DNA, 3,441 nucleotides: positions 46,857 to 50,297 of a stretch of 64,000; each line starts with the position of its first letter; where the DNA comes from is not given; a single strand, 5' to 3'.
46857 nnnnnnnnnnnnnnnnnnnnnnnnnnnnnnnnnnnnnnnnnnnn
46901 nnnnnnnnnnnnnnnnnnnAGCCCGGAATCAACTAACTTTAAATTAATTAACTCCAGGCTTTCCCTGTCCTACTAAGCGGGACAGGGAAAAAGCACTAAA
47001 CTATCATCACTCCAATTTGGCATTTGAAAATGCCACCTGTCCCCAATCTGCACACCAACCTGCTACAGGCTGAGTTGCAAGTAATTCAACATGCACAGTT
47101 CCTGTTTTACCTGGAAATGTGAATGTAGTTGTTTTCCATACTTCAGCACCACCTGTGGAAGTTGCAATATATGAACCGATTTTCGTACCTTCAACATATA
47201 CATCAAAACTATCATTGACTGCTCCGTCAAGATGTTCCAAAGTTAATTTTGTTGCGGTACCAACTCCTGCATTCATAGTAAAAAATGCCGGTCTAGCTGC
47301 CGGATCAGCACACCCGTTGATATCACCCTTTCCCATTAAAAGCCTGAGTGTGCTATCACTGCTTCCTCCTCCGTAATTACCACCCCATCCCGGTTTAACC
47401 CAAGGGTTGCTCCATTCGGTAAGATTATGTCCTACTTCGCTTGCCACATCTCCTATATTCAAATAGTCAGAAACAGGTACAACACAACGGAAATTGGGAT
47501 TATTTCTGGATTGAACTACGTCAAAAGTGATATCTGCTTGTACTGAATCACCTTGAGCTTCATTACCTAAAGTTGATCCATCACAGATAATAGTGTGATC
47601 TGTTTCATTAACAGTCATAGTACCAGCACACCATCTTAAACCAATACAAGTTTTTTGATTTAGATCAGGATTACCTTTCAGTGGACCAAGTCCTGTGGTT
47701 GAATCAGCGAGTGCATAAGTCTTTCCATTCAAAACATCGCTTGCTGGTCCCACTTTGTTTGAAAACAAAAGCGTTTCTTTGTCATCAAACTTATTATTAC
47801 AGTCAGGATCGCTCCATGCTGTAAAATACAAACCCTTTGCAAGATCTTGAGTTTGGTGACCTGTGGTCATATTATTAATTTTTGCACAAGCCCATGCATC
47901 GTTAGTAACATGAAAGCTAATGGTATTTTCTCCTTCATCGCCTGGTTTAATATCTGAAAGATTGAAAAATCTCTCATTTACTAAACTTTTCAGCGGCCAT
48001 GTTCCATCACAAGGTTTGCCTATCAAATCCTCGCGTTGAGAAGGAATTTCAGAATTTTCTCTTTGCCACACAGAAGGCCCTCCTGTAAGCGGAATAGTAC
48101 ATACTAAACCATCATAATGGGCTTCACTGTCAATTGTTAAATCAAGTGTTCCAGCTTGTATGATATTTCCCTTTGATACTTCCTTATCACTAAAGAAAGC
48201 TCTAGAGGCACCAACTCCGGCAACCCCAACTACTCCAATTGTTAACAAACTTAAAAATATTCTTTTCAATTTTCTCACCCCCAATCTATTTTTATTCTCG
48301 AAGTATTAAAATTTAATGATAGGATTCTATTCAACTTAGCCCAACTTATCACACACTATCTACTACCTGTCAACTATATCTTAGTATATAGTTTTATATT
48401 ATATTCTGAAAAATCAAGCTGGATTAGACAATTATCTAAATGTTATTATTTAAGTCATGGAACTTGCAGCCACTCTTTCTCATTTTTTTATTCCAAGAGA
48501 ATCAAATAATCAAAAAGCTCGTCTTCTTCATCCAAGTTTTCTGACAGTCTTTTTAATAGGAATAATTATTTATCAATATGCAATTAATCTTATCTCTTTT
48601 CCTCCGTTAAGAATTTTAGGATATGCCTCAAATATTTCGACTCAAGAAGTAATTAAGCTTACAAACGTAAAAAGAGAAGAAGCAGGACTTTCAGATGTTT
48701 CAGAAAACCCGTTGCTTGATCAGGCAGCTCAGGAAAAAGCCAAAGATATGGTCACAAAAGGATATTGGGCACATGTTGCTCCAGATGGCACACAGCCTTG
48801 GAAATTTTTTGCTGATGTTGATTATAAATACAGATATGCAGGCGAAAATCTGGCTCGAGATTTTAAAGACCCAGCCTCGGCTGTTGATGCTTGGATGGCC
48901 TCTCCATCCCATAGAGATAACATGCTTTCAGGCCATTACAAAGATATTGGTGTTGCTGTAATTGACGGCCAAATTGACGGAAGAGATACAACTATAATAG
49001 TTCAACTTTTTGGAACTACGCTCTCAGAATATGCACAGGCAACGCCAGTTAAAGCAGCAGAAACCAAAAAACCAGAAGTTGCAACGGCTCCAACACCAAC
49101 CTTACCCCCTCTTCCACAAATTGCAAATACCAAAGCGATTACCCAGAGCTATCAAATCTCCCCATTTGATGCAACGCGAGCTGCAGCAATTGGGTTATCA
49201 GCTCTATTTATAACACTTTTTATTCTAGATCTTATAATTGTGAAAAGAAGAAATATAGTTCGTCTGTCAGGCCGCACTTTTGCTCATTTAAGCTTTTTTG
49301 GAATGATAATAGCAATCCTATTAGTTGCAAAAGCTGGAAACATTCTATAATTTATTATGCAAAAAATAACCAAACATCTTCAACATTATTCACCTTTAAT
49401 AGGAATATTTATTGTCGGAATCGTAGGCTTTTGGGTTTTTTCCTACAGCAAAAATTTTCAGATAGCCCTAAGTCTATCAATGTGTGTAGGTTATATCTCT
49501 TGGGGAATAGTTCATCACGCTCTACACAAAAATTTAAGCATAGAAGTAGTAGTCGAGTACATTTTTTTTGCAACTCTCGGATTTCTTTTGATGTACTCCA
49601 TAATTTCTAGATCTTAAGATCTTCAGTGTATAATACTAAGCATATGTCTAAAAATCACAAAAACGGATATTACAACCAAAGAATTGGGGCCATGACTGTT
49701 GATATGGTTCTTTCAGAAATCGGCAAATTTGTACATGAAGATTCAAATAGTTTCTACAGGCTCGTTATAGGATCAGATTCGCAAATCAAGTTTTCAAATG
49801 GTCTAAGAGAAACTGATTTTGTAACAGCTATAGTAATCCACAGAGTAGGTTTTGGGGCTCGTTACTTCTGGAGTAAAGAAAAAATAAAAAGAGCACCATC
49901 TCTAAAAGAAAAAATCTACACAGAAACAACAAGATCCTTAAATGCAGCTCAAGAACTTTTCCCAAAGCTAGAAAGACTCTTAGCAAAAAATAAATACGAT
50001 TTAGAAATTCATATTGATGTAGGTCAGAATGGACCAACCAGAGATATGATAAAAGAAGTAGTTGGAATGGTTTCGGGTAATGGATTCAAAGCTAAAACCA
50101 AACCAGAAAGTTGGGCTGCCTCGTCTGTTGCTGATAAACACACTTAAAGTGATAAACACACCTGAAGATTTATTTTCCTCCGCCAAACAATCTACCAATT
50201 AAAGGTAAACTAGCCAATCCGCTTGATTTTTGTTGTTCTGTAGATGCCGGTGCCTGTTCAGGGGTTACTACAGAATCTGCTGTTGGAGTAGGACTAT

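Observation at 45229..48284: TasA/camelysin-SipW-like fibre operon of elevated GC content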

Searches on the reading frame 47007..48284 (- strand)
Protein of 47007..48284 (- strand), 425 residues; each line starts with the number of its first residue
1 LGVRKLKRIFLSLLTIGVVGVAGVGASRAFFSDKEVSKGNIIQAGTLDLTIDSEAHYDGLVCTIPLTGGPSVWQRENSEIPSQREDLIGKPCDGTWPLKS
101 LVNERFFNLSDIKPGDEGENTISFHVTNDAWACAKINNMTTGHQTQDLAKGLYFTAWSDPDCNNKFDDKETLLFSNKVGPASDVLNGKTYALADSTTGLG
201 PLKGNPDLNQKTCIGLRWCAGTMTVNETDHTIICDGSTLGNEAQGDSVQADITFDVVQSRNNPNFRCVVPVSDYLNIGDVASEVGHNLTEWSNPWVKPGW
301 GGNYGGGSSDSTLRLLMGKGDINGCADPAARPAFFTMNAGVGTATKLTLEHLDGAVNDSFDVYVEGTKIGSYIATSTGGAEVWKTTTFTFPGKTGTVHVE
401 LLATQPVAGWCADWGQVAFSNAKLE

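Call 3: search_protein_families(library=pfam, proteins=[window:47007-48284:-], max_evalue=1)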
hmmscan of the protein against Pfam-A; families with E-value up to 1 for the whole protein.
window:47007-48284:- (425 aa): 4 families
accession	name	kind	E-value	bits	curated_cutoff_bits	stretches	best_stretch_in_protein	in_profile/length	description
PF03422.21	CBM_6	-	2.6e-05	25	28.9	1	337-406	39-111/125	Carbohydrate binding module (family 6)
PF12389.13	Peptidase_M73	-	9.7e-05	22.7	22.5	1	18-54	14-50/196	Camelysin metallo-endopeptidase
PF04213.18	HtaA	-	0.079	14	24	1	355-398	7-49/164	Htaa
PF20620.4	DUF6805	-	0.25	12.1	27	1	336-401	48-116/133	Family of unknown function (DUF6805)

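Call 4: search_protein_families(library=ncbifam, proteins=[window:47007-48284:-], max_evalue=1)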
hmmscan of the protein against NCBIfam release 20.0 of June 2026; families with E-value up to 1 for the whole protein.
window:47007-48284:- (425 aa): 2 families
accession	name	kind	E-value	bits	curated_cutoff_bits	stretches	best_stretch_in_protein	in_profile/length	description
TIGR04088.1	cognate_SipW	domain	0.0012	18.9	19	1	14-47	2-34/34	SipW-dependent-type signal peptide-containing protein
NF046066.1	BioflmMtrxTasA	equivalog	0.051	13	450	0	229-258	206-235/264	biofilm matrix protein TasA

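Call 5: find_homologous_proteins(query=window:47007-48284:-)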
Query window:47007-48284:- (425 aa): 332 proteins with E <= 0.001 among 7976 candidates; the best 120 are listed.
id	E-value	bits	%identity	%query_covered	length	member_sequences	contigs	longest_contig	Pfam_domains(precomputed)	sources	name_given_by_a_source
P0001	5.9e-289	976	100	99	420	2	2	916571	PF03422.22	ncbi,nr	ncbi:hypothetical protein HYS03_01575 [Candidatus Woesebacteria bacterium]|nr:hypothetical protein [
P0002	3.3e-182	625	70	100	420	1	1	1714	-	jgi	jgi:hypothetical protein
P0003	2.3e-152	526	59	99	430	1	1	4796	-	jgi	jgi:hypothetical protein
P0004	4.3e-143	496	58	99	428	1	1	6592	-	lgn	-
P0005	1.3e-142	494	59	99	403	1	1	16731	-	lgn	-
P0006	7.3e-138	479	59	99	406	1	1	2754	-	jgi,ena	-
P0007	2.6e-110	388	69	58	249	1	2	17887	-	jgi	jgi:hypothetical protein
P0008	2.1e-103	365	47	99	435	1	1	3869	PF12389.14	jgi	-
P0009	3.2e-101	358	65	60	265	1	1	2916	-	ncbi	-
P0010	3.5e-101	358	49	99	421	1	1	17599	-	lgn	-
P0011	7.4e-96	340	47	99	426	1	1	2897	-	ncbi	-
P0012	8.2e-92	327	58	62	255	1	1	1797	PF12389.14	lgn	-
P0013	5.1e-88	314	43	100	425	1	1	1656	-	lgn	-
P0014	1.3e-84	303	45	99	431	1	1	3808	PF12389.14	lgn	-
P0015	6.0e-84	301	61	60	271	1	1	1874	-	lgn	-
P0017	1.4e-72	263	49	62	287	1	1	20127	PF12389.14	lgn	-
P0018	1.2e-71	260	51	62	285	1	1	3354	PF12389.14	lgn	-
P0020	4.8e-70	255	54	62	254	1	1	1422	PF12389.14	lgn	-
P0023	3.9e-67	245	49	62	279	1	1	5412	PF12389.14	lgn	-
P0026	9.0e-64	234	44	61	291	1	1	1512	PF12389.14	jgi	jgi:predicted ribosomally synthesized peptide with SipW-like signal peptide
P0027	1.6e-63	234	46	62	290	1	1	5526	PF12389.14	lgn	-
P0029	3.0e-63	233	47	62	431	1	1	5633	PF12389.14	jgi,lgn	jgi:predicted ribosomally synthesized peptide with SipW-like signal peptide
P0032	1.8e-62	230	46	62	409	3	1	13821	PF12389.14,PF19403.6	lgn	-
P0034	3.9e-62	229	46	62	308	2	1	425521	PF12389.14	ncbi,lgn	-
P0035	5.3e-62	229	47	62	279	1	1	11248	PF12389.14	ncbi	-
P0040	5.3e-61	225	48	56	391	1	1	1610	PF12389.14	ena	-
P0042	1.1e-60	224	47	61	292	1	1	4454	PF12389.14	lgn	-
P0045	1.5e-60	224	48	62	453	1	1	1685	PF12389.14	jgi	-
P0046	1.6e-60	224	44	62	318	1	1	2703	PF12389.14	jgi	jgi:predicted ribosomally synthesized peptide with SipW-like signal peptide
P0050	1.7e-59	220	50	62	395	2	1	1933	PF12389.14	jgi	-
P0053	4.0e-59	219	37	99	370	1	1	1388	PF12389.14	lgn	-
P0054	4.1e-59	219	48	62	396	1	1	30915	PF12389.14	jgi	-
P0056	5.1e-59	219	53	44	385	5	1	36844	PF12389.14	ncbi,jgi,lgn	-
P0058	6.1e-59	218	45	62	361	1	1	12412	PF12389.14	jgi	-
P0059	7.9e-59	218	45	64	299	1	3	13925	PF12389.14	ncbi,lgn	-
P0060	1.2e-58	217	44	62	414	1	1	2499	PF12389.14,PF19403.6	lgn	-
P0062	2.3e-58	217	44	62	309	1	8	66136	PF12389.14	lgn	-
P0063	2.6e-58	216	44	63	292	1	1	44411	PF12389.14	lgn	-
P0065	8.2e-58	215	38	84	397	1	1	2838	PF12389.14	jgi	-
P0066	9.2e-58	215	47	62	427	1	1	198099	PF12389.14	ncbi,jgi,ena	ncbi:MAG: SipW-dependent-type signal peptide-containing protein [Candidatus Paceibacterota bacterium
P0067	1.8e-57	214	45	63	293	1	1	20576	PF12389.14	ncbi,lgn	-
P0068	2.9e-57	213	44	57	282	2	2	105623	PF12389.14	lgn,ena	-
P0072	1.2e-56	211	44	61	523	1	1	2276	PF12389.14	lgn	-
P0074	3.2e-56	209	44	62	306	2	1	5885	PF12389.14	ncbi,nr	ncbi:MAG: CalY family protein [Patescibacteria group bacterium]|nr:CalY family protein [Patescibacte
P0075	3.7e-56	209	45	62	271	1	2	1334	PF12389.14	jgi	jgi:SipW-cognate class signal peptide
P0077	4.9e-56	209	44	61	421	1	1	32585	PF12389.14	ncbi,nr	ncbi:hypothetical protein HZA26_02735 [Candidatus Nomurabacteria bacterium]|nr:hypothetical protein 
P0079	6.3e-56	209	40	70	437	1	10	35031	PF12389.14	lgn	-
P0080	7.1e-56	208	42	62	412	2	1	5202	PF12389.14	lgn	-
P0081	1.3e-55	207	42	64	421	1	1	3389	PF12389.14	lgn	-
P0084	6.3e-55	205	45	61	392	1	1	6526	PF12389.14,PF19403.6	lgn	-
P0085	8.5e-55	205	43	62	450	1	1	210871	PF12389.14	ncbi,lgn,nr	ncbi:MAG: hypothetical protein HGA67_00995 [Candidatus Yonathbacteria bacterium]|nr:hypothetical pro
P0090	1.6e-54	204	42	63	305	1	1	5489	PF12389.14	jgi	-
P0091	2.2e-54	203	42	63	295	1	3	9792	PF12389.14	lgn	-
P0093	6.8e-54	202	44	62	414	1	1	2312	PF12389.14,PF19403.6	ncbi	-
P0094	1.2e-53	201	46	59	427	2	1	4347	PF12389.14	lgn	-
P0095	1.3e-53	201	44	63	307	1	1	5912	PF12389.14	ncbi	-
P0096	1.6e-53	201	45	62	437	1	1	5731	PF12389.14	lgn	-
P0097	1.8e-53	200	44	62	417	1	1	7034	PF12389.14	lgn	-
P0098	3.5e-53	199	43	64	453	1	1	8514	PF12389.14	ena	-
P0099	3.8e-53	199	41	64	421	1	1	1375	PF12389.14,PF19403.6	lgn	-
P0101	9.1e-53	198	44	62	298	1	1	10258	PF12389.14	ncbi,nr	ncbi:MAG: TasA family protein [Candidatus Veblenbacteria bacterium]|nr:TasA family protein [Candidat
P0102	1.3e-52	198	45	61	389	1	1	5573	PF12389.14,PF19403.6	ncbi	-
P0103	1.3e-52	198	41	62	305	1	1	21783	PF12389.14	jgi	jgi:predicted ribosomally synthesized peptide with SipW-like signal peptide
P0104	1.3e-52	198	42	62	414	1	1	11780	PF12389.14,PF19403.6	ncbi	-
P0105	1.6e-52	197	39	72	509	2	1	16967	PF12389.14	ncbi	-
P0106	1.7e-52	197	42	63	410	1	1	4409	PF12389.14,PF19403.6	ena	-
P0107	2.7e-52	197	41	63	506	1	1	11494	PF12389.14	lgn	-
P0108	3.7e-52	196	44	60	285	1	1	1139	PF12389.14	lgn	-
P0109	3.9e-52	196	44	63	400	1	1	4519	PF12389.14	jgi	jgi:predicted ribosomally synthesized peptide with SipW-like signal peptide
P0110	4.1e-52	196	43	62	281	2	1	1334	PF12389.14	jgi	jgi:predicted ribosomally synthesized peptide with SipW-like signal peptide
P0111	6.8e-52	195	41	63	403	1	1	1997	PF12389.14,PF24514.2,PF19403.6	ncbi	-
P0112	7.0e-52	195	42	62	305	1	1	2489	PF12389.14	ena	-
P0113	7.9e-52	195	43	62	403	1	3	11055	PF12389.14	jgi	jgi:predicted ribosomally synthesized peptide with SipW-like signal peptide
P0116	3.9e-51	193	42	61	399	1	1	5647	PF12389.14,PF19403.6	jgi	jgi:predicted ribosomally synthesized peptide with SipW-like signal peptide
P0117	4.2e-51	193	44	57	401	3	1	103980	PF12389.14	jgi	jgi:predicted ribosomally synthesized peptide with SipW-like signal peptide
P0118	4.3e-51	193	41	61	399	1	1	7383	PF12389.14,PF19403.6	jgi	jgi:predicted ribosomally synthesized peptide with SipW-like signal peptide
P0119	4.7e-51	192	42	61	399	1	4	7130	PF12389.14,PF19403.6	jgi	jgi:predicted ribosomally synthesized peptide with SipW-like signal peptide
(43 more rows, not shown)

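Call 18: search_solved_structures(query=A2, max_evalue=10, show_alignments=2)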
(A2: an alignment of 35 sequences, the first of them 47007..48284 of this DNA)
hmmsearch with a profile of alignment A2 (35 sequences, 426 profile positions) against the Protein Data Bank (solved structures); distinct sequences matched with E-value up to 10: 0.

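Call 19: search_protein_families(library=pfam, alignment_id=A2, max_evalue=0.01)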
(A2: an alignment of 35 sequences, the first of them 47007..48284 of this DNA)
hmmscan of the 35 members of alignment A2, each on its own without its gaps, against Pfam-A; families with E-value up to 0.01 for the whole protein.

A. member 1, window:47007-48284:- (425 aa): 2 families
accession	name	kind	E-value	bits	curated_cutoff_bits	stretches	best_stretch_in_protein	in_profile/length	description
PF03422.21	CBM_6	-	2.6e-05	25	28.9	0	337-406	39-111/125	Carbohydrate binding module (family 6)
PF12389.13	Peptidase_M73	-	9.7e-05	22.7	22.5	0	18-54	14-50/196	Camelysin metallo-endopeptidase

B. families by the number of members that match (of 35 scanned): 4 families
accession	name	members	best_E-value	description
PF12389.13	Peptidase_M73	33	3.7e-09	Camelysin metallo-endopeptidase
PF03422.21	CBM_6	2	2.6e-05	Carbohydrate binding module (family 6)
PF20620.4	DUF6805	2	0.0059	Family of unknown function (DUF6805)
PF19403.5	SpaA_2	1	0.00036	Prealbumin-like fold domain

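Call 34: predict_structure(alignment_id=A2)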
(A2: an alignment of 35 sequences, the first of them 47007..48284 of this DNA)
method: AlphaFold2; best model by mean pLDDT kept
length: 425 residues; sequences in the alignment: 35
mean_pLDDT: 77.6   pTM: 0.58
mean pLDDT of the five models: 77.6, 77.2, 76.1, 74.7, 74.6
residues with pLDDT >= 90: 132; 70-90: 186; 50-70: 56; < 50: 51
segments of 3 or more residues with pLDDT < 50: 1-8, 12-43, 296-301
pLDDT, mean of each block of 10 residues (from residue 1): 44 46 38 36 63 93 93 95 94 92 78 90 90 77 69 87 90 67 64 86 81 90 92 90 77 85 79 74 76 52 52 61 68 85 87 87 96 85 92 90 85 76 89
secondary structure, 60 per line:
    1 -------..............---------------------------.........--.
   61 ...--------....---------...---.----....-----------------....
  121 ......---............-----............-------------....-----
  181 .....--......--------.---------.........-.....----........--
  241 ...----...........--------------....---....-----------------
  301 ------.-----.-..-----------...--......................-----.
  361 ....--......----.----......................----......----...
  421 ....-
elements in order: H8-21 E49-57 E60-63 E72-75 E96-99 E117-126 E130-141 H147-151 E152-158 E172-175 H181-185 E188-193 E212-220 E222-226 E231-235 E248-258 E273-276 H280-283 E333-354 E360-364 E367-372 E382-403 H408-413 E418-424

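Call 39: fold_search(model_id=the predicted structure, library=pdb)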
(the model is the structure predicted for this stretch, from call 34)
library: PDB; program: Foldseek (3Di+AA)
matches with E <= 10: 1722; with E <= 0.001: 136
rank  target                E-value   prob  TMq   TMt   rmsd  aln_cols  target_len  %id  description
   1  2ygl_A                1.9e-06  1.00  0.19  0.22  17.4       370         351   10  The X-ray crystal structure of tandem CBM51 modules of Sp3GH98, the family 98 glycoside hydrolase from Streptococcus p (released 2011-06-22)
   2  4qaw_E                4.0e-06  1.00  0.22  0.19  13.3       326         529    9  Structure of modular Xyn30D from Paenibacillus barcinonensis (released 2014-10-08)
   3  2ygm_B                4.4e-06  1.00  0.22  0.26  14.8       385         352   11  THE X-RAY CRYSTAL STRUCTURE OF TANDEM CBM51 MODULES OF SP3GH98, THE FAMILY 98 GLYCOSIDE HYDROLASE FROM STREPTOCOCCUS P (released 2011-06-22)
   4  4qaw_D                4.7e-06  1.00  0.23  0.19  13.4       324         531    9  Structure of modular Xyn30D from Paenibacillus barcinonensis (released 2014-10-08)
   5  2ygl_B                6.9e-06  1.00  0.19  0.23  17.4       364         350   10  The X-ray crystal structure of tandem CBM51 modules of Sp3GH98, the family 98 glycoside hydrolase from Streptococcus p (released 2011-06-22)
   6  4qaw_A                7.6e-06  1.00  0.22  0.19  13.6       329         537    9  Structure of modular Xyn30D from Paenibacillus barcinonensis (released 2014-10-08)
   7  4qaw_H                9.5e-06  1.00  0.22  0.18  16.6       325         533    9  Structure of modular Xyn30D from Paenibacillus barcinonensis (released 2014-10-08)
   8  4ag4_A                1.2e-05  1.00  0.20  0.24  16.6       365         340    8  Crystal structure of a DDR1-Fab complex (released 2012-04-18)
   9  4qaw_C                1.3e-05  1.00  0.22  0.19  13.3       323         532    9  Structure of modular Xyn30D from Paenibacillus barcinonensis (released 2014-10-08)
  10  6kjl_A                1.3e-05  1.00  0.23  0.28  15.6       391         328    8  Xylanase J from Bacillus sp. strain 41M-1 (released 2019-09-04)
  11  8uai_E                2.1e-05  0.30  0.09  0.10  21.4       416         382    8  Crystal structure of hetero hexameric hazelnut allergen Cor a 9 (released 2024-05-15)
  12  2dcj_A                2.3e-05  1.00  0.22  0.28  15.6       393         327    8  A two-domain structure of alkaliphilic XynJ from Bacillus sp. 41M-1 (released 2007-03-20)
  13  7kwb_B                2.7e-05  0.92  0.16  0.17  18.3       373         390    9  Surface glycan-binding protein B from Bacteroides thetaiotaomicron (released 2021-02-17)
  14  7kwb_A                2.7e-05  0.85  0.17  0.17  19.6       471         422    8  Surface glycan-binding protein B from Bacteroides thetaiotaomicron (released 2021-02-17)
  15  7vnj_A                2.7e-05  0.82  0.17  0.15  24.9       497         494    9  Complex structure of Clostridioides difficile enzymatic component (CDTa) and binding component (CDTb) pore with short  (released 2022-10-26)
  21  8j3x_A                4.9e-05  1.00  0.17  0.19   3.7        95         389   20  Crystal structure of CBM6E from Saccharophagus degradans (released 2024-04-24)
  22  8j3x_B                4.9e-05  1.00  0.17  0.19   3.7        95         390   20  Crystal structure of CBM6E from Saccharophagus degradans (released 2024-04-24)
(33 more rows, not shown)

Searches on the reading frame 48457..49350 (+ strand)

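Call 3: search_protein_families(library=pfam, proteins=[window:48457-49350:+], max_evalue=1)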
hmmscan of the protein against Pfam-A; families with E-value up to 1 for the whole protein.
window:48457-49350:+ (297 aa): 3 families
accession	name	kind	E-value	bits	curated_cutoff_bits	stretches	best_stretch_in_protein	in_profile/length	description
PF00188.32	CAP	-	7e-17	62.8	21.1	1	68-182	3-114/117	Cysteine-rich secretory protein family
PF24937.1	DUF7754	-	0.1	13.1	27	1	87-124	18-55/65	Domain of unknown function (DUF7754)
PF10669.14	Phage_Gp23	-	0.26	12.1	29.3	1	237-264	8-35/120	Protein gp23 (Bacteriophage A118)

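Call 4: search_protein_families(library=ncbifam, proteins=[window:48457-49350:+], max_evalue=1)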
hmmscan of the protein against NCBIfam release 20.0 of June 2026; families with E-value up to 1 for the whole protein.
window:48457-49350:+ (297 aa): 2 families
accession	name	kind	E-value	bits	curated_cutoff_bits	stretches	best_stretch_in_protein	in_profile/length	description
TIGR02909.1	spore_YkwD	subfamily_domain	9.5e-28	96.7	171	1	63-185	6-125/127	uncharacterized protein, YkwD family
NF052539.1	DivAsocLipDalA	equivalog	1.2e-13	51.3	200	1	63-169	49-155/169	divisome-associated lipoprotein DalA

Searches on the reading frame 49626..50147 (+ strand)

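Call 68: search_protein_families(library=pfam, proteins=[window:49626-50147:+], max_evalue=0.001)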
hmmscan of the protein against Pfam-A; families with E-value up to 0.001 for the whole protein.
window:49626-50147:+ (173 aa): 1 family
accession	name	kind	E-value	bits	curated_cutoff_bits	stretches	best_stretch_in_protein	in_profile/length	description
PF04308.18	RNaseH_like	-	6.7e-49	166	25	1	28-173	2-144/145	Ribonuclease H-like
